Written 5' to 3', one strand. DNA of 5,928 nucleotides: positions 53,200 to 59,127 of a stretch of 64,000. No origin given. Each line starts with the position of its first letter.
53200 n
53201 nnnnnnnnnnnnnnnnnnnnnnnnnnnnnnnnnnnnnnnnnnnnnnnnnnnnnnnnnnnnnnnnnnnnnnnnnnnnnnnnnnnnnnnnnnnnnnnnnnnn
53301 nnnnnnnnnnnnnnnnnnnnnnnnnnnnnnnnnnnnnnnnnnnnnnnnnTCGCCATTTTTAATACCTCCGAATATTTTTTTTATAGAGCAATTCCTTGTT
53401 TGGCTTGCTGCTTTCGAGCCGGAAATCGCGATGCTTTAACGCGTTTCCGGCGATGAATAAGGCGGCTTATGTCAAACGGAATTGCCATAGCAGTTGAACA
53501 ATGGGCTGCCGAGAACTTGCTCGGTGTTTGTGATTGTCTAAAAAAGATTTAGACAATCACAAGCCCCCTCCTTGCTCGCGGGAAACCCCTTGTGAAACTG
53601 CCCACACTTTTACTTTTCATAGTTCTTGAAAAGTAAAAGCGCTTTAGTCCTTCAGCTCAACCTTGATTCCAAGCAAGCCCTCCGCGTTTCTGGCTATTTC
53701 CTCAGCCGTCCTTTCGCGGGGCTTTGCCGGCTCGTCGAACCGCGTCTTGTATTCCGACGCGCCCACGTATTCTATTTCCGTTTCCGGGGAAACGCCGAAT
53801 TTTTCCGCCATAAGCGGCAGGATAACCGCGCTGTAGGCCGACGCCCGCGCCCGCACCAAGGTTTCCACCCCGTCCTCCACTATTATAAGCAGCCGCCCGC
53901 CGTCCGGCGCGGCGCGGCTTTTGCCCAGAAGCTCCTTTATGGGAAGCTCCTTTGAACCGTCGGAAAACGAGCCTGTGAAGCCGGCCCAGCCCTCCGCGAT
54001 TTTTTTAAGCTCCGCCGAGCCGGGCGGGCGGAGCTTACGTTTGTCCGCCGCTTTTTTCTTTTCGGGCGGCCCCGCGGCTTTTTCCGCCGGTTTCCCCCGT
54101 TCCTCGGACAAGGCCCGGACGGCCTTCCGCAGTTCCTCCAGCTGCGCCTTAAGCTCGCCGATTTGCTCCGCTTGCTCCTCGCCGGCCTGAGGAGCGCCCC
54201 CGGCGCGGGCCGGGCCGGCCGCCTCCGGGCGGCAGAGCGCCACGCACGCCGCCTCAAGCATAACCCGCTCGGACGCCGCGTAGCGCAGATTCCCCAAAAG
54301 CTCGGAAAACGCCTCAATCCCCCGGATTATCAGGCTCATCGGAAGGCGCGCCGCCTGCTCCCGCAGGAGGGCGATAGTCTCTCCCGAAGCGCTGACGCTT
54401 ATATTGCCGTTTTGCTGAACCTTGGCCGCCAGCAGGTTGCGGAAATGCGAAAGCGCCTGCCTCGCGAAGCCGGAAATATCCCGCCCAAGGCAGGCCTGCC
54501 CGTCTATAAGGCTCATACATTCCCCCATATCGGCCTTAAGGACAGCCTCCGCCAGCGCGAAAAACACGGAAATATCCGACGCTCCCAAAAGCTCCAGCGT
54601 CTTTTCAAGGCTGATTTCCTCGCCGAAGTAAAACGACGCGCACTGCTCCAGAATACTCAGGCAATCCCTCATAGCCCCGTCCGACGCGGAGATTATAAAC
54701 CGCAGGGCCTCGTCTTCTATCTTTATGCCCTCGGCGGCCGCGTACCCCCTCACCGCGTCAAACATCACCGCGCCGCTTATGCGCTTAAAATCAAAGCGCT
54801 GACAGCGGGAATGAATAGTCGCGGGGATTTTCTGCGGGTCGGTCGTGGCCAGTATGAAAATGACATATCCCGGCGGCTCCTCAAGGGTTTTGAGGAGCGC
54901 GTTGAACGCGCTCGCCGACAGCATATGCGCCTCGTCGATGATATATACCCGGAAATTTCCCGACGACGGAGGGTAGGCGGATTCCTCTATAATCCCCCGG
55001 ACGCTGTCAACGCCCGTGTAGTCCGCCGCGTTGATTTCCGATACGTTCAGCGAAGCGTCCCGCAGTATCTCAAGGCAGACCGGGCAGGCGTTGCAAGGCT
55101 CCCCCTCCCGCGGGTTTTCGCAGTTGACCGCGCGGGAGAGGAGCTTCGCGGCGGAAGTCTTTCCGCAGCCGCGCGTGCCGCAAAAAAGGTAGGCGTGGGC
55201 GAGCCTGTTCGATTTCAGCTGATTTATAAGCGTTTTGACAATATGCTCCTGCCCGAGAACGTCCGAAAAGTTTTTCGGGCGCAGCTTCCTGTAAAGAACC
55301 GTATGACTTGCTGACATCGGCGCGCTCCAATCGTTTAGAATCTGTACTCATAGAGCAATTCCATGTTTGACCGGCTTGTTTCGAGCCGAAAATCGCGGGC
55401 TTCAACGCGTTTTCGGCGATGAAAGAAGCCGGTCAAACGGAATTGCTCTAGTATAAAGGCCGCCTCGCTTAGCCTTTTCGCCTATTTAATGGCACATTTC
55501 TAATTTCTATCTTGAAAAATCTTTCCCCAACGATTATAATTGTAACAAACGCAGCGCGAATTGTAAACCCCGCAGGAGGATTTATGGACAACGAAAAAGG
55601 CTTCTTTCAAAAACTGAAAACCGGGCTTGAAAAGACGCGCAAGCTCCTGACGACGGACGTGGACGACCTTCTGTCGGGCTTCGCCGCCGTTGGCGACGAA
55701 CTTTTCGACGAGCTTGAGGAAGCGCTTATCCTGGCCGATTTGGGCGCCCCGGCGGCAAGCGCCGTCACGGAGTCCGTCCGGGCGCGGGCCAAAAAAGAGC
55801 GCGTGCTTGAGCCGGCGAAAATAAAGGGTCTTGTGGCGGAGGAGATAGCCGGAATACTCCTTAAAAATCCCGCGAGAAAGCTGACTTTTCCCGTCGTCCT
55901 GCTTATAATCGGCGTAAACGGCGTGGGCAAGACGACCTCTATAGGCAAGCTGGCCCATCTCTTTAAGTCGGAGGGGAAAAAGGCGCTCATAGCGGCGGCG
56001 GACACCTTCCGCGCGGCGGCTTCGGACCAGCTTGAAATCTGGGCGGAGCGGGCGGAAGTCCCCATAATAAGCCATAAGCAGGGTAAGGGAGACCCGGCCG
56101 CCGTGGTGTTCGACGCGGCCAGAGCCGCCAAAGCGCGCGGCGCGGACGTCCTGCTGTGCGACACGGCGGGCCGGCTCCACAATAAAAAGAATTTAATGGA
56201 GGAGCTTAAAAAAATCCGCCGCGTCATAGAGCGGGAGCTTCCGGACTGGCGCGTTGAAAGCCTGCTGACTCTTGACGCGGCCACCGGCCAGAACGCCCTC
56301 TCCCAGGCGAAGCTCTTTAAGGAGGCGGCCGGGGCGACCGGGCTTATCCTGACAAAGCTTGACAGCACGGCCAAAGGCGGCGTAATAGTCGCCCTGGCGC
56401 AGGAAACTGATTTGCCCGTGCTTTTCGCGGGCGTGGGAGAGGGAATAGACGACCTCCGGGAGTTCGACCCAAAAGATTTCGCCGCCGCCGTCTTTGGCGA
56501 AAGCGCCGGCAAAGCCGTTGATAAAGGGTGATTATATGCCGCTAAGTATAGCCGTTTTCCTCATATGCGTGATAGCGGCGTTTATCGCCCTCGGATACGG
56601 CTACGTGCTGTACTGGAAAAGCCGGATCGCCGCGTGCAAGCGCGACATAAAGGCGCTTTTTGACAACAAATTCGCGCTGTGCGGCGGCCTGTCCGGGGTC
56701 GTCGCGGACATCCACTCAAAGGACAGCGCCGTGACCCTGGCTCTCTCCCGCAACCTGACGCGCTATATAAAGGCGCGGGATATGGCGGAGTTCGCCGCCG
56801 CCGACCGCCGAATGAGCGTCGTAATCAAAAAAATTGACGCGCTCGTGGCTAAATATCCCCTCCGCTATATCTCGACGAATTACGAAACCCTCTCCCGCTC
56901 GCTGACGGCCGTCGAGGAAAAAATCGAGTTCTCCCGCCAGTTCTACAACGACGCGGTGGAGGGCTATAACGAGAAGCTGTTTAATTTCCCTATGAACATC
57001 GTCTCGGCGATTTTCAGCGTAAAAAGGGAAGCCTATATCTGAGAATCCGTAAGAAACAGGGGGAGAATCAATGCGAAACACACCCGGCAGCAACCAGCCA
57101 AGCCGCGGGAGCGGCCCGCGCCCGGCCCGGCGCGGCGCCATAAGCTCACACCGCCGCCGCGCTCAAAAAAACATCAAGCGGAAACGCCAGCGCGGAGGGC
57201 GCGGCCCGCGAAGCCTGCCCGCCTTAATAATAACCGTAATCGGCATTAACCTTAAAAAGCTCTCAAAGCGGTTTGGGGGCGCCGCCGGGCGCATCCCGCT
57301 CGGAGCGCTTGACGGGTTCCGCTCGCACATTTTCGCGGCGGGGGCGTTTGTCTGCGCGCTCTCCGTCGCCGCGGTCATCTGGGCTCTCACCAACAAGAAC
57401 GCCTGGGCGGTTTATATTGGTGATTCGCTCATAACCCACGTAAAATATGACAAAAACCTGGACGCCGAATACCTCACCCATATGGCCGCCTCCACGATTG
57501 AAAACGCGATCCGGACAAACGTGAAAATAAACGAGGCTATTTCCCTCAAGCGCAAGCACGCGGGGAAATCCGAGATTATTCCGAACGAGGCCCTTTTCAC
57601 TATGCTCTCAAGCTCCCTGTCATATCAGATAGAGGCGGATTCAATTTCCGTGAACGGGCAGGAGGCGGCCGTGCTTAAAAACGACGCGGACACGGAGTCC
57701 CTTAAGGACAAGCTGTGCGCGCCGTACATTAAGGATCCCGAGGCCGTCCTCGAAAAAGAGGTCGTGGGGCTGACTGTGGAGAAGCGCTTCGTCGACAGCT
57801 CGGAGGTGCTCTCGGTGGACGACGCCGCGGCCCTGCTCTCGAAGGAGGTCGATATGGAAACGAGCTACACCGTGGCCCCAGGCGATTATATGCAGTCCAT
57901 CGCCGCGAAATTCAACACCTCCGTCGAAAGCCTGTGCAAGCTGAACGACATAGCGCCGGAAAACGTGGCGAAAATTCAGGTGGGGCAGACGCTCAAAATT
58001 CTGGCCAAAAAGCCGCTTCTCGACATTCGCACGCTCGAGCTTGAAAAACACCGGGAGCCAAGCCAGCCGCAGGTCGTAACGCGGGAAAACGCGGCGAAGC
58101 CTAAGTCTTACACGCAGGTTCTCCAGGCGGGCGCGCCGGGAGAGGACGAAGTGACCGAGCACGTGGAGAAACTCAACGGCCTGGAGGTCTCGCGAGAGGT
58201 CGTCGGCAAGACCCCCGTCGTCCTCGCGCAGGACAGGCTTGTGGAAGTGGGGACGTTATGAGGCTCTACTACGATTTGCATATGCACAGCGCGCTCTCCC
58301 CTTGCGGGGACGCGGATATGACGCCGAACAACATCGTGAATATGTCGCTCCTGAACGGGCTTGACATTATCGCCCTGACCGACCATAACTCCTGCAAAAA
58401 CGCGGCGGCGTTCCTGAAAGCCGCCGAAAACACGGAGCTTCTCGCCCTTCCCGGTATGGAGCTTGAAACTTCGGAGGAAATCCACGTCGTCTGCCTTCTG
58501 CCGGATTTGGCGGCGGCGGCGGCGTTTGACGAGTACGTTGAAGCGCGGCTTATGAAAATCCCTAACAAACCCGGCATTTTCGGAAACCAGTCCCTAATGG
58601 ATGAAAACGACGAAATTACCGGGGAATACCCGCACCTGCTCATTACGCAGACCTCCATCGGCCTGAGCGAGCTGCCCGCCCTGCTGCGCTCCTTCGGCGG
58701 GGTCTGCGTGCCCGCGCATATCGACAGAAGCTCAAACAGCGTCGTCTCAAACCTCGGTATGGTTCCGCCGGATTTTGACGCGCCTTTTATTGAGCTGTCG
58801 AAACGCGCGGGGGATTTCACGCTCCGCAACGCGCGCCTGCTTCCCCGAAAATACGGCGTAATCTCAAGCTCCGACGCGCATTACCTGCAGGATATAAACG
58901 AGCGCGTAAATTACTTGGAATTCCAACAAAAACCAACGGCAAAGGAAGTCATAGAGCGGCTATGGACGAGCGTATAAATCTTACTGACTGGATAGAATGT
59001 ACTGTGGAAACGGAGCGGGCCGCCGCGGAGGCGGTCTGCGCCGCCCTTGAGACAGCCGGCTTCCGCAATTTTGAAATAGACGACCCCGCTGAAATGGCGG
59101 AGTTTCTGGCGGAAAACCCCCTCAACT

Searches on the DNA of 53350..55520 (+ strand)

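Call 32: search_dna_similar(query=window:55351-55450:+, collection=plasmids, mode=distant, max_evalue=10, max_rows=15)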
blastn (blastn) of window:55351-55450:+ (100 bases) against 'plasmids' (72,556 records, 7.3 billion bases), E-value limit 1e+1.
Records with a match: 15; places in all: 15; records where one place covers at least 80% of the query: 0.
Best place of each record, by identity: 95-99% 3; 90-95% 9; 80-90% 2; 60-80% 1.
By first word of the organism name: Agrobacterium 7; Rhizobium 2; Sinorhizobium 2; Mycobacterium 1; Burkholderia 1; Azospira 1; Marinovum 1.
By predicted mobility (MOB-suite, as given by PLSDB): non-mobilizable 9; conjugative 6.
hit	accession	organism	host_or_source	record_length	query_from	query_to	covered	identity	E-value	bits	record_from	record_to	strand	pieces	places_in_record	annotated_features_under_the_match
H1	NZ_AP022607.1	Mycobacterium branderi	-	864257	42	85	44%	79.6%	8e-1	40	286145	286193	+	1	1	nuoI: NADH-quinone oxidoreductase subunit NuoI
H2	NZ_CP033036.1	Agrobacterium fabrum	-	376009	40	71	32%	90.9%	7e-2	44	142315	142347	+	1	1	hypothetical protein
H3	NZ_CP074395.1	Agrobacterium salinitolerans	Cotton,tiaaue sample,root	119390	40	71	32%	90.9%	7e-2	44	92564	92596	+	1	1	hypothetical protein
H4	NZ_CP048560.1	Agrobacterium fabrum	walnut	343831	40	71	32%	90.9%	7e-2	44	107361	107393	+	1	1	hypothetical protein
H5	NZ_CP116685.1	Agrobacterium fabrum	cell culture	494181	40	71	32%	90.9%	7e-2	44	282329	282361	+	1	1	hypothetical protein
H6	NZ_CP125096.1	Agrobacterium fabrum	Raspberry,cell culture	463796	40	71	32%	90.9%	7e-2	44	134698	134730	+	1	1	hypothetical protein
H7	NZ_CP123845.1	Agrobacterium fabrum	Raspberry,cell culture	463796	40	71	32%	90.9%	7e-2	44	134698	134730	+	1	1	hypothetical protein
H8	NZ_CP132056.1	Agrobacterium fabrum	Salix sp.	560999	40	71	32%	90.9%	7e-2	44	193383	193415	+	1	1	hypothetical protein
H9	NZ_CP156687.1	Burkholderia stagnalis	Bacterial cells,soils collected in ...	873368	43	74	32%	87.9%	8e-1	39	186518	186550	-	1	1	MotA/TolQ/ExbB proton channel family protein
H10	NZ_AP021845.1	Azospira sp. I09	-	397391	3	34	32%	87.5%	2e-1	41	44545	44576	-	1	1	metE: 5-methyltetrahydropteroyltriglutamate-- homocysteine ...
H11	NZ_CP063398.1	Rhizobium sp. SL42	Amphicarpaea bracteata,Whole ...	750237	24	53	30%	90.3%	8e-1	40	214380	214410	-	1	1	DegT/DnrJ/EryC1/StrS family aminotransferase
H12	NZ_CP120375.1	Sinorhizobium garamanticum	Argyrolobium uniflorum,Cell culture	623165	29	53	25%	92.0%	3e+0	37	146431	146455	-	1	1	carbohydrate ABC transporter permease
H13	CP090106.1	Sinorhizobium meliloti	Medicago,Cell culture,Plant nodule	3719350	31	54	24%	95.8%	8e-1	40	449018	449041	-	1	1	NifU family protein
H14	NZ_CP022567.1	Rhizobium leguminosarum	Root nodule,Pisum sativum root-nodule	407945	59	81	23%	95.7%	3e+0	38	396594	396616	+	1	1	ABC transporter ATP-binding protein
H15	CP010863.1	Marinovum algicola DG 898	-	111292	37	59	23%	95.7%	3e+0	38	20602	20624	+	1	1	Maltose/maltodextrin ABC transporter, permease protein MalG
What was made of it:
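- Tried and rejected: Plasmid blastn with B4 (call 32): chance hits only.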

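Call 57: search_rna_families(source=window, start=53350, end=55520, threshold=evalue, max_evalue=1)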
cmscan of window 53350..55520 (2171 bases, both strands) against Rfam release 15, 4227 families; matches with E-value up to 1: 0.
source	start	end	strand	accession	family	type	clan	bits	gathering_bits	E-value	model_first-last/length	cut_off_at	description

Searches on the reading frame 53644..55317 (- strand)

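Call 21: search_protein_families(library=ncbifam, proteins=[window:53644-55317:-])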
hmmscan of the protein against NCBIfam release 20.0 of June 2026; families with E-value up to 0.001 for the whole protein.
window:53644-55317:- (557 aa): 76 families (the best 25 are shown)
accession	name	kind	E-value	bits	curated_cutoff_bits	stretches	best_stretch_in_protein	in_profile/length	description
NF004046.1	PRK05563.1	equivalog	1.4e-145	486.4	400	1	5-534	2-540/567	DNA polymerase III subunit gamma/tau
NF011512.0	PRK14950.1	equivalog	9.4e-118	394.9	593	1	6-424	4-427/585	DNA polymerase III subunits gamma and tau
TIGR02397.1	dnaX_nterm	equivalog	2.4e-116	388.9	250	1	6-361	2-354/355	DNA polymerase III subunit gamma/tau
NF011526.0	PRK14965.1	equivalog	1.1e-110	371.1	670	1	4-394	2-382/578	DNA polymerase III subunits gamma and tau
NF011510.0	PRK14948.1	equivalog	1.7e-101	341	593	1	1-427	1-432/640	DNA polymerase III subunit gamma/tau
NF011531.0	PRK14971.1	equivalog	1.1e-99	335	685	1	7-395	6-393/614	DNA polymerase III subunit gamma/tau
NF005942.0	PRK07994.1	equivalog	1.3e-97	328.4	613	1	4-415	2-405/655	DNA polymerase III subunit gamma/tau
NF004549.0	PRK05896.1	equivalog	1.4e-96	324.7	578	1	4-307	2-304/642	DNA polymerase III subunits gamma and tau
NF006585.0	PRK09111.1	equivalog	2e-96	324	604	1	3-363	25-389/616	DNA polymerase III subunit gamma/tau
NF005173.0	PRK06647.1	equivalog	3.9e-96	323.1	623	1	10-362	8-357/568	DNA polymerase III subunits gamma and tau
NF011523.0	PRK14962.1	equivalog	1.7e-91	307.4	576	1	7-320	3-312/474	DNA polymerase III subunits gamma and tau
NF005846.3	PRK07764.1-6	equivalog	2.1e-91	307.9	625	1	8-373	2-371/628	DNA polymerase III subunit gamma and tau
NF004962.0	PRK06305.1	equivalog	2.5e-91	307.2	559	1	4-363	3-350/465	DNA polymerase III subunits gamma and tau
NF011514.0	PRK14953.1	equivalog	2.1e-88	297.4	536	1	9-302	7-299/488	DNA polymerase III subunits gamma and tau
NF011513.0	PRK14952.1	equivalog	1.2e-87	295.3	737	1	7-428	2-424/596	DNA polymerase III subunits gamma/tau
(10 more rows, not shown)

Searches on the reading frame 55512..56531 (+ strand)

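Call 21: search_protein_families(library=ncbifam, proteins=[window:55512-56531:+])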
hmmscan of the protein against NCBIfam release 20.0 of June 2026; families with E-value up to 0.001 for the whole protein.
window:55512-56531:+ (339 aa): 11 families
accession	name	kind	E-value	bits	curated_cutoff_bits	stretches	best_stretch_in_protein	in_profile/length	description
TIGR00064.1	ftsY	equivalog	1.3e-99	332.9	260.7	1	62-327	4-278/279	signal recognition particle-docking protein FtsY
TIGR00959.1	ffh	equivalog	6.3e-59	199.9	473.2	1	64-329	29-295/428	signal recognition particle protein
TIGR01425.1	SRP54_euk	equivalog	3.8e-44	151.2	576.25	1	104-329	74-295/428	signal recognition particle protein SRP54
TIGR03499.1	FlhF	equivalog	3.8e-18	66.5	174.15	1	29-192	110-265/286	flagellar biosynthesis GTPase FlhF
NF009367.0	PRK12724.1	equivalog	1.7e-15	56.8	718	1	129-311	225-397/433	flagellar biosynthesis regulator FlhF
NF009368.0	PRK12726.1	equivalog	1.1e-13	51.1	832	1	125-314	204-383/407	flagellar biosynthesis regulator FlhF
NF011312.0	PRK14723.1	equivalog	1e-08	34.2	951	1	33-310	93-360/768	flagellar biosynthesis regulator FlhF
NF005230.0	PRK06731.1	equivalog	7.6e-08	31.9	553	1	131-306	90-255/281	flagellar biosynthesis regulator FlhF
NF009366.0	PRK12723.1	equivalog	9.8e-08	31.5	585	1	124-300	171-339/388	flagellar biosynthesis regulator FlhF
NF011310.0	PRK14721.1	equivalog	1.9e-07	30.7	725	1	82-293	151-346/423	flagellar biosynthesis regulator FlhF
NF011311.0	PRK14722.1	equivalog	2.2e-06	27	777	1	129-312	139-320/374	flagellar biosynthesis regulator FlhF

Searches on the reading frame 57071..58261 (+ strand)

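Call 44: search_protein_families(library=pfam, max_evalue=1e-8, proteins=[window:57071-58261:+])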
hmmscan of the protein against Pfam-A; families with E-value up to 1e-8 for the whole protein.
window:57071-58261:+ (396 aa): 2 families
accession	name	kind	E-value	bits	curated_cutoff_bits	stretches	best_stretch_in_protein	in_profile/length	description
PF07501.17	G5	-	4.7e-13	49.6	23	1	325-395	4-74/75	G5 domain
PF01476.26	LysM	-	4.8e-12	46.1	20.9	1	266-310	1-42/43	LysM domain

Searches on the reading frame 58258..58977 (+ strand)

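Call 45: search_protein_families(library=pfam, max_evalue=0.001, proteins=[window:58258-58977:+])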
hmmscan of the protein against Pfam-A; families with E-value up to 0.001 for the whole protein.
window:58258-58977:+ (239 aa): 1 family
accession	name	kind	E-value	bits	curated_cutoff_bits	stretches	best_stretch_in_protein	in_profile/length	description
PF02811.25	PHP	-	1.6e-09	38.7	26.4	1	6-78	1-76/164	PHP domain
